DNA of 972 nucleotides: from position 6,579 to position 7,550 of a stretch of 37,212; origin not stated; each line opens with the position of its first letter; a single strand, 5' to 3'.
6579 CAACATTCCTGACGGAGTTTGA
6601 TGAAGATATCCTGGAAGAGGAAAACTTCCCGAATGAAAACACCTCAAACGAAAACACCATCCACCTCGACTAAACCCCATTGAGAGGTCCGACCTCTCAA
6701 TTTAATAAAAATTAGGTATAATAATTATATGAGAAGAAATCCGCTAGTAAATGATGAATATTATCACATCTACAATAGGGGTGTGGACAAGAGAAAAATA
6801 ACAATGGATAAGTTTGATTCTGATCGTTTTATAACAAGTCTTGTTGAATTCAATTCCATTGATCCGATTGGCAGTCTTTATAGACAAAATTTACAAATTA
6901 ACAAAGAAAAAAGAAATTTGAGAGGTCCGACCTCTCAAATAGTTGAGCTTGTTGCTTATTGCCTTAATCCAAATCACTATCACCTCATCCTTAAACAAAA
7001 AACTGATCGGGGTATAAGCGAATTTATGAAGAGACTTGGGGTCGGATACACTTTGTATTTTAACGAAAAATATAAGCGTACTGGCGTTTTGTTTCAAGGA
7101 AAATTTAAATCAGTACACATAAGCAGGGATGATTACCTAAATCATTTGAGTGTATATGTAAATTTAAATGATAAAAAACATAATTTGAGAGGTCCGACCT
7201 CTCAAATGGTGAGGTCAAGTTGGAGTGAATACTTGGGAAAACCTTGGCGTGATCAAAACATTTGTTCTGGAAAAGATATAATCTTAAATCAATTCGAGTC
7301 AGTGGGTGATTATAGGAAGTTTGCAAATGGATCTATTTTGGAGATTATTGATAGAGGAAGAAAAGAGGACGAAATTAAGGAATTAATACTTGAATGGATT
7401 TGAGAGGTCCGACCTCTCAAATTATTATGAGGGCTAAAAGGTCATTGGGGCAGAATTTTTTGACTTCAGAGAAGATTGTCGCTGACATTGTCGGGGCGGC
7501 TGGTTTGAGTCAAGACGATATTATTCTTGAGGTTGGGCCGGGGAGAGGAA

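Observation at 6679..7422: RAYT-like Y1 transposase gene flanked by its presumptive REP palindrome and carrying two further copies in frame inside its own coding sequence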

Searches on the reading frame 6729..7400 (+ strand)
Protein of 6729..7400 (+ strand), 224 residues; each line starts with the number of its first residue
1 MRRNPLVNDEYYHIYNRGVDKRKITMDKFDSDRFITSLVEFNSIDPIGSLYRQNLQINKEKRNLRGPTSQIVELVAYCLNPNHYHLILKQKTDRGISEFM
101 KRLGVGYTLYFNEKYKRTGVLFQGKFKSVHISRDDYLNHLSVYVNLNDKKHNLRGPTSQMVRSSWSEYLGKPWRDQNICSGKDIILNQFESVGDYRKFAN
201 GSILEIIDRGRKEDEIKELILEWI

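Call 4: search_protein_families(library=pfam, proteins=[window:6729-7400:+], max_evalue=0.1)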
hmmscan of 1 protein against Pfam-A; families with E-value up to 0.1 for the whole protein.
window:6729-7400:+ (224 aa): 1 family
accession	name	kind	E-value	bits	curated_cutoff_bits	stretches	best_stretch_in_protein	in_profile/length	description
PF01797.21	Y1_Tnp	-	1.3e-07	32.2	23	1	72-145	41-119/121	Transposase IS200 like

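Call 5: search_protein_families(library=ncbifam, proteins=[window:6729-7400:+], max_evalue=0.1)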
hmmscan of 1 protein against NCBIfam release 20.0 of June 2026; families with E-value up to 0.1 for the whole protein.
window:6729-7400:+ (224 aa): 1 family
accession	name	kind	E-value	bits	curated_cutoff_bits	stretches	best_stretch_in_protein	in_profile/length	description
NF047646.1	REP_Tyr_transpos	equivalog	6.4e-06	26.1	80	1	70-153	45-136/146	REP-associated tyrosine transposase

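Call 8: find_homologous_proteins(query=window:6729-7400:+, max_evalue=0.001)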
Query window:6729-7400:+ (224 aa): 4823 proteins with E <= 0.001 among 5011 candidates; the best 120 are listed.
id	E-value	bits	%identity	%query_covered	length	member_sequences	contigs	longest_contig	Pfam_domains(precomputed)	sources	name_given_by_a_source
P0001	2.6e-73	265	58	99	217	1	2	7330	PF01797.22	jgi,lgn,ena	-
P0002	6.8e-73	263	59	93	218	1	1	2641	PF01797.22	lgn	-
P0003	9.2e-73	263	56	99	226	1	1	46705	PF01797.22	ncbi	ncbi:transposase [candidate division KSB1 bacterium]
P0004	2.1e-72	262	54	92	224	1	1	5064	PF01797.22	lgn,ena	-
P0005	6.5e-72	260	56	99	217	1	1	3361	PF01797.22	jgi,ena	-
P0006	3.5e-71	258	54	99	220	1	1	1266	PF01797.22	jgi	-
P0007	7.2e-71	257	55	100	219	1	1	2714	PF01797.22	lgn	-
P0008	8.0e-71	257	55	94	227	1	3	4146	PF01797.22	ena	-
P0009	9.0e-71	256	56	100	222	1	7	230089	PF01797.22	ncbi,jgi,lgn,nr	ncbi:MAG: hypothetical protein AVO34_01705 [Firmicutes bacterium ML8_F2]|jgi:putative transposase|nr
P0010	3.5e-70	254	51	99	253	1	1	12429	PF01797.22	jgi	-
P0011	3.7e-70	254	53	100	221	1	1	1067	PF01797.22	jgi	-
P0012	4.6e-70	254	54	100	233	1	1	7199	PF01797.22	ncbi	-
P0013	9.9e-70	253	56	99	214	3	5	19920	PF01797.22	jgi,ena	-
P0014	1.1e-69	253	54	100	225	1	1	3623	PF01797.22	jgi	-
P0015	1.1e-69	253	52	99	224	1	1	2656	PF01797.22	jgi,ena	-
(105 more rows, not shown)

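Call 12: find_related_loci(query=A1, collection=genome_contigs, flank=4000)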
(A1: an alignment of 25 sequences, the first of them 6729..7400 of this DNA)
Query A1 (224 aa) in genome_contigs; peptide patterns used: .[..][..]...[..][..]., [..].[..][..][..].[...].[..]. (x = any residue, [..] = any of these).
600 stretches matched a pattern (row limit reached: there are more); 591 encode a relative of the query (tblastn E <= 1e-3); the best 80 are kept; 80 distinct loci.
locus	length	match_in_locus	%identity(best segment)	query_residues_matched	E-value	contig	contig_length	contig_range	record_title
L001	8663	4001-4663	52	1-222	9e-72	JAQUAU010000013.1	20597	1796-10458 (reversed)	MAG: Candidatus Paceibacterota bacterium isolate STC_91 NODE_5464_length_20597_cov_3.298046_Sandtown_C, whole genome sho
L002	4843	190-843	52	2-222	1e-70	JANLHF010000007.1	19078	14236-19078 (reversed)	MAG: Patescibacteria group bacterium isolate P6-10 k99_122937, whole genome shotgun sequence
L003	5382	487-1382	51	1-215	6e-69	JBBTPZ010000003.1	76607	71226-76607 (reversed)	MAG: Patescibacteria group bacterium isolate H52-bin030_1 H52_bin030_1_000000000003, whole genome shotgun sequence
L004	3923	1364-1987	52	2-215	5e-68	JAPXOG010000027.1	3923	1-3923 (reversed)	MAG: Candidatus Paceibacterota bacterium isolate binned_ad_7.144 NODE_28903_length_3923_cov_1.264489, whole genome shotg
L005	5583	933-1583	51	1-222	9e-68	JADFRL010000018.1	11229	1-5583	MAG: Patescibacteria group bacterium isolate B86T1L10 B86T1L10_NODE9506, whole genome shotgun sequence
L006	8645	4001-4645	48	1-222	2e-67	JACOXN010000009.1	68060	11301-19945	MAG: Candidatus Giovannonibacteria bacterium isolate NC_groundwater_154_Ag_S-0.1um_46_13 S4_GD2017_2_S1_scaffold_330, wh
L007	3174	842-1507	49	2-222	3e-67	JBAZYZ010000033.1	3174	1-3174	MAG: Candidatus Paceibacterota bacterium isolate SO_2017_GW1_94 NODE_123012_length_3174_cov_1.630128_OW334_2017, whole g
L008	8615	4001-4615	52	1-219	5e-67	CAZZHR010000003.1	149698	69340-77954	MAG TPA_asm: uncultured Candidatus Saccharibacteria bacterium isolate SRP329715_co2_192 genome assembly, contig: NODE_20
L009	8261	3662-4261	54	10-222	2e-66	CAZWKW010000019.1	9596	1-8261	MAG TPA_asm: uncultured Candidatus Saccharibacteria bacterium isolate SRP128015_co3_101 genome assembly, contig: NODE_86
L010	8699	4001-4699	48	1-222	2e-66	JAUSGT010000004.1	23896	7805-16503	MAG: Candidatus Moraniibacteriota bacterium isolate E14_metabat.bin.14 E14_k141_1072843, whole genome shotgun sequence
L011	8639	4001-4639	49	1-222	2e-66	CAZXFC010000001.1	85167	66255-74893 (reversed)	MAG TPA_asm: uncultured Candidatus Saccharibacteria bacterium isolate SRP269290_co1_801 genome assembly, contig: NODE_24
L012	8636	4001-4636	51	1-209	4e-66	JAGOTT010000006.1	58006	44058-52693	MAG: Candidatus Moraniibacteriota bacterium isolate Gw_Eff_bin_440 Gw_Eff_787_length_58006_cov_5.511014, whole genome sh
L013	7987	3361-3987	52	1-209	6e-66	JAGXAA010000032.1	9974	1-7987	MAG: Patescibacteria group bacterium isolate REEB66 contig-150_9133, whole genome shotgun sequence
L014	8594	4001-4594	54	1-209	5e-66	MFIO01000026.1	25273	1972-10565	MAG: Candidatus Giovannonibacteria bacterium RIFCSPLOWO2_12_FULL_43_11c rifcsplowo2_12_scaffold_5450, whole genome shotg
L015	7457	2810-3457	45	1-222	9e-66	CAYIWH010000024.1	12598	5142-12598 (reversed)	MAG TPA_asm: uncultured Candidatus Saccharibacteria bacterium isolate ERP119705_co3_559 genome assembly, contig: NODE_59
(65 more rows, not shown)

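Call 24: search_solved_structures(query=A1, max_evalue=0.01, show_alignments=3)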
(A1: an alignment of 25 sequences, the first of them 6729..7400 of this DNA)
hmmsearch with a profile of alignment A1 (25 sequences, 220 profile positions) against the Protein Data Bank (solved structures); distinct sequences matched with E-value up to 0.01: 3.
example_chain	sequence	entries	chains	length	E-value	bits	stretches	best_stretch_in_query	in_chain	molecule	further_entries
3mwq_A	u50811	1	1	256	0.00087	22.2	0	124-207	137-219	Ribonuclease pancreatic, LINKER, Ribonuclease pancreatic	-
3mwr_A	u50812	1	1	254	0.0022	20.9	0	125-207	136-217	Ribonuclease pancreatic, LINKER, Ribonuclease pancreatic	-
3mx8_A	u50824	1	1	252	0.0038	20.1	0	126-207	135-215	Ribonuclease pancreatic, LINKER, Ribonuclease pancreatic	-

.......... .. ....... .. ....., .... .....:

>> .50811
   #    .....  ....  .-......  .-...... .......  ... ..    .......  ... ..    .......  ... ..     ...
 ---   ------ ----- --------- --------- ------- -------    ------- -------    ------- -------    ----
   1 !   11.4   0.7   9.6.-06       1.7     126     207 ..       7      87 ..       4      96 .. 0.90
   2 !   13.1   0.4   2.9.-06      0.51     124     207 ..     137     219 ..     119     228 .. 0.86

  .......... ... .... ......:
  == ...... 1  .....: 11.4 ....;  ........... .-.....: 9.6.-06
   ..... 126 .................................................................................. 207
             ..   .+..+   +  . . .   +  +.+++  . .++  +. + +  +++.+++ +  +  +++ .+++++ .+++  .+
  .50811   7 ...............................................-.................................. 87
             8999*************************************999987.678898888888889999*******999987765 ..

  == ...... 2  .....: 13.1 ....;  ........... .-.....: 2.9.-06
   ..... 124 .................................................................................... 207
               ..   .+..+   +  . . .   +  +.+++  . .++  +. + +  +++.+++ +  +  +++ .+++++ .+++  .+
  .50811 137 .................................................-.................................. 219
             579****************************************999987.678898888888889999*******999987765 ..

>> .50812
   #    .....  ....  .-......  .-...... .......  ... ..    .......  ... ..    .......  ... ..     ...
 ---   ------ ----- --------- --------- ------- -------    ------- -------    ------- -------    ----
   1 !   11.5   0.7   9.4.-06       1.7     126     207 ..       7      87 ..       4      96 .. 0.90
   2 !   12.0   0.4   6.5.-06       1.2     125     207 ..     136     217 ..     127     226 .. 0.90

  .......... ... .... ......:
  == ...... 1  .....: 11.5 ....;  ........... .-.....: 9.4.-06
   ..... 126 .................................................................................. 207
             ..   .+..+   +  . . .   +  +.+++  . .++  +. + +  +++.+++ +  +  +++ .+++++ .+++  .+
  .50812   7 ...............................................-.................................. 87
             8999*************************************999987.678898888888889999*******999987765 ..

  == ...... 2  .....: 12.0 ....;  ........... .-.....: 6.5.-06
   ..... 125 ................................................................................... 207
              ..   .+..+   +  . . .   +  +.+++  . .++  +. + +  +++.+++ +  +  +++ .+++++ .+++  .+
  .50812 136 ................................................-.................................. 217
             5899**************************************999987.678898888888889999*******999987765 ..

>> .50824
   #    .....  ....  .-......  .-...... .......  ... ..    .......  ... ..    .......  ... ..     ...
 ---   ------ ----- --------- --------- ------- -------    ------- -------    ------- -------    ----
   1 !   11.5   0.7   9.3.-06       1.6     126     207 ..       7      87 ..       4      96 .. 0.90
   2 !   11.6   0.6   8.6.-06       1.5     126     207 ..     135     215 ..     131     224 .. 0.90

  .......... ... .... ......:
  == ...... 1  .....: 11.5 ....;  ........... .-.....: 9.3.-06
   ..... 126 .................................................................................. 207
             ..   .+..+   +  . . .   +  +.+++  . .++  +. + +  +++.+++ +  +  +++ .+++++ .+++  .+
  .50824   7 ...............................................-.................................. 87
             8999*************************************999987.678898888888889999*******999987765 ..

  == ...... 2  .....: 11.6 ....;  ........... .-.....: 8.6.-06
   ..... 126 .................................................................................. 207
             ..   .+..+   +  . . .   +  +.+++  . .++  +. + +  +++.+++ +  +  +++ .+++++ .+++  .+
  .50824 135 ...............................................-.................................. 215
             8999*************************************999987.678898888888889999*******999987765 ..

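Call 32: predict_structure(alignment_id=A2)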
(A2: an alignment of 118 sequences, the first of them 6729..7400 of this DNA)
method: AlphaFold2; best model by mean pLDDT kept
length: 224 residues; sequences in the alignment: 118
mean_pLDDT: 85.2   pTM: 0.84
mean pLDDT of the five models: 85.2, 84.0, 83.7, 83.4, 82.9
residues with pLDDT >= 90: 143; 70-90: 47; 50-70: 15; < 50: 19
segments of 3 or more residues with pLDDT < 50: 58-65, 214-224
pLDDT, mean of each block of 10 residues (from residue 1): 86 94 92 94 82 56 58 97 96 96 91 91 92 95 89 78 95 88 97 97 84 46 36
secondary structure, 60 per line:
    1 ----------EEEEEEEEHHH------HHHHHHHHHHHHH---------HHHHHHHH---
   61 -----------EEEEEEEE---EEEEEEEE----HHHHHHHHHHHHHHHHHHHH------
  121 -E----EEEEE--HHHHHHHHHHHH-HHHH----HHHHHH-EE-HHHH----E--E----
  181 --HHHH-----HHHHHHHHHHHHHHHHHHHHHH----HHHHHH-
elements in order: E11-18 H28-40 H50-57 E72-79 E83-90 H95-114 E127-131 H134-145 H147-150 H155-160 H165-168 H183-186 H192-213 H218-223

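Call 35: fold_search(model_id=the predicted structure, library=pdb)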
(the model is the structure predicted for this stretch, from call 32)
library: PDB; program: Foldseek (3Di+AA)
matches with E <= 10: 850; with E <= 0.001: 20
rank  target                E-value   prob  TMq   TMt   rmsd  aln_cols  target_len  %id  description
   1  4er8_A                5.3e-06  1.00  0.45  0.59   5.6       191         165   15  Structure of the REP associates tyrosine transposase bound to a REP hairpin (released 2012-08-15)
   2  2vjv_A                1.2e-04  1.00  0.36  0.59   7.5       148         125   13  Crystal structure of the IS608 transposase in complex with left end 26-mer DNA hairpin and a 6-mer DNA representing th (released 2008-02-19)
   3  2xm3_A                2.1e-04  1.00  0.38  0.65   3.6       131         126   15  Deinococcus radiodurans ISDra2 Transposase Left end DNA complex (released 2010-10-13)
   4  2a6o_A                2.1e-04  1.00  0.34  0.47  16.2       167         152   13  Crystal Structure of the ISHp608 Transposase in Complex with Stem-loop DNA (released 2005-10-25)
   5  2xo6_A                2.6e-04  1.00  0.38  0.60   5.4       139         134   14  DEINOCOCCUS RADIODURANS ISDRA2 TRANSPOSASE Y132F MUTANT COMPLEXED WITH LEFT END RECOGNITION AND CLEAVAGE SITE (released 2010-10-13)
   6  2xm3_D                3.2e-04  1.00  0.38  0.62   4.3       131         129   15  Deinococcus radiodurans ISDra2 Transposase Left end DNA complex (released 2010-10-13)
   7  2xo6_D                3.4e-04  1.00  0.37  0.62   5.5       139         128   14  DEINOCOCCUS RADIODURANS ISDRA2 TRANSPOSASE Y132F MUTANT COMPLEXED WITH LEFT END RECOGNITION AND CLEAVAGE SITE (released 2010-10-13)
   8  2xqc_D                3.4e-04  1.00  0.38  0.60  11.7       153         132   14  DEINOCOCCUS RADIODURANS ISDRA2 TRANSPOSASE COMPLEXED WITH LEFT END RECOGNITION AND CLEAVAGE SITE AND ZN (released 2010-10-13)
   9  2a6m_B                3.4e-04  1.00  0.36  0.51  15.6       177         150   14  Crystal Structure of the ISHp608 Transposase (released 2005-10-25)
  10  2xma_B                3.6e-04  1.00  0.38  0.60   7.4       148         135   14  DEINOCOCCUS RADIODURANS ISDRA2 TRANSPOSASE RIGHT END DNA COMPLEX (released 2010-10-13)
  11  2xm3_B                4.0e-04  1.00  0.37  0.62   4.4       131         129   15  Deinococcus radiodurans ISDra2 Transposase Left end DNA complex (released 2010-10-13)
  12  2xma_E                4.0e-04  1.00  0.38  0.58  11.7       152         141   13  DEINOCOCCUS RADIODURANS ISDRA2 TRANSPOSASE RIGHT END DNA COMPLEX (released 2010-10-13)
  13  2xm3_C                4.2e-04  1.00  0.38  0.62   5.8       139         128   14  Deinococcus radiodurans ISDra2 Transposase Left end DNA complex (released 2010-10-13)
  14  2xma_A                4.8e-04  1.00  0.38  0.59   7.4       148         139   14  DEINOCOCCUS RADIODURANS ISDRA2 TRANSPOSASE RIGHT END DNA COMPLEX (released 2010-10-13)
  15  2vic_A                4.8e-04  1.00  0.36  0.51  13.5       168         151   12  CRYSTAL STRUCTURE OF THE ISHP608 TRANSPOSASE IN COMPLEX with Left end 26- mer DNA and manganese (released 2008-02-19)
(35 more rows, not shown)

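Call 52: find_encoding_contigs(protein=window:6729-7400:+, flank=10000, max_places=6)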
Protein window:6729-7400:+ (224 aa): 22 contigs read that carry it; 6 places shown.
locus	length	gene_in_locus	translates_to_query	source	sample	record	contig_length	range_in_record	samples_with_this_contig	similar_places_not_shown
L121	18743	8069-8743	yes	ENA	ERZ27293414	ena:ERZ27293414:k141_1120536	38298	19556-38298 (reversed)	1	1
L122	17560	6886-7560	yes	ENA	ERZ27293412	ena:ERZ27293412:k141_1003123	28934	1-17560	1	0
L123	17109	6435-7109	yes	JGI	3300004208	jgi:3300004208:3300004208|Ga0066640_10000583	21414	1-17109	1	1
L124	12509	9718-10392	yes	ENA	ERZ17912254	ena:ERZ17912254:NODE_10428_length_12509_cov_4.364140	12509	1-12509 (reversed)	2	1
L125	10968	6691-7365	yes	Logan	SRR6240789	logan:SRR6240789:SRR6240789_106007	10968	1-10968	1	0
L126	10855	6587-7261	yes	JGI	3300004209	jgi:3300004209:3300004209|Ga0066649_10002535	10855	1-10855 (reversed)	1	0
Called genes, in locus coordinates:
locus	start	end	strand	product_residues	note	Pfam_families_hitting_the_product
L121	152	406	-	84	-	-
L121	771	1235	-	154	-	PF08960:STIV_B116-like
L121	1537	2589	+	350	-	-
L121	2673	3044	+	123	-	-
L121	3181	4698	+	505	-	PF05362:Lon_C, PF13541:ChlI, PF01078:Mg_chelatase, PF07728:AAA_5, PF00493:MCM, PF13335:Mg_chelatase_C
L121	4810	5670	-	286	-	PF01476:LysM, PF23473:LysM3_LYK4_5, PF01476:LysM (weak), PF01551:Peptidase_M23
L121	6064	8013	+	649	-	PF00580:UvrD-helicase, PF13245:AAA_19, PF13604:AAA_30 (faint), PF01443:Viral_helicase1 (faint), PF13361:UvrD_C, PF13538:UvrD_C_2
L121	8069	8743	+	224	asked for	PF01797:Y1_Tnp (weak)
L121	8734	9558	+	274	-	PF00398:RrnaAD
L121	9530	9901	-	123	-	-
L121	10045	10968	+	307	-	PF18884:TSP3_bac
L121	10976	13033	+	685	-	-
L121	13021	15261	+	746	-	-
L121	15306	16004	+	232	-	-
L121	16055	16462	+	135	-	PF12666:PrgI (weak)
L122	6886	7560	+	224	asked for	PF01797:Y1_Tnp (weak)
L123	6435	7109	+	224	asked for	PF01797:Y1_Tnp (weak)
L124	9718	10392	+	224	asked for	PF01797:Y1_Tnp (weak)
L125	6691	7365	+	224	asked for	PF01797:Y1_Tnp (weak)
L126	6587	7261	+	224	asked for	PF01797:Y1_Tnp (weak)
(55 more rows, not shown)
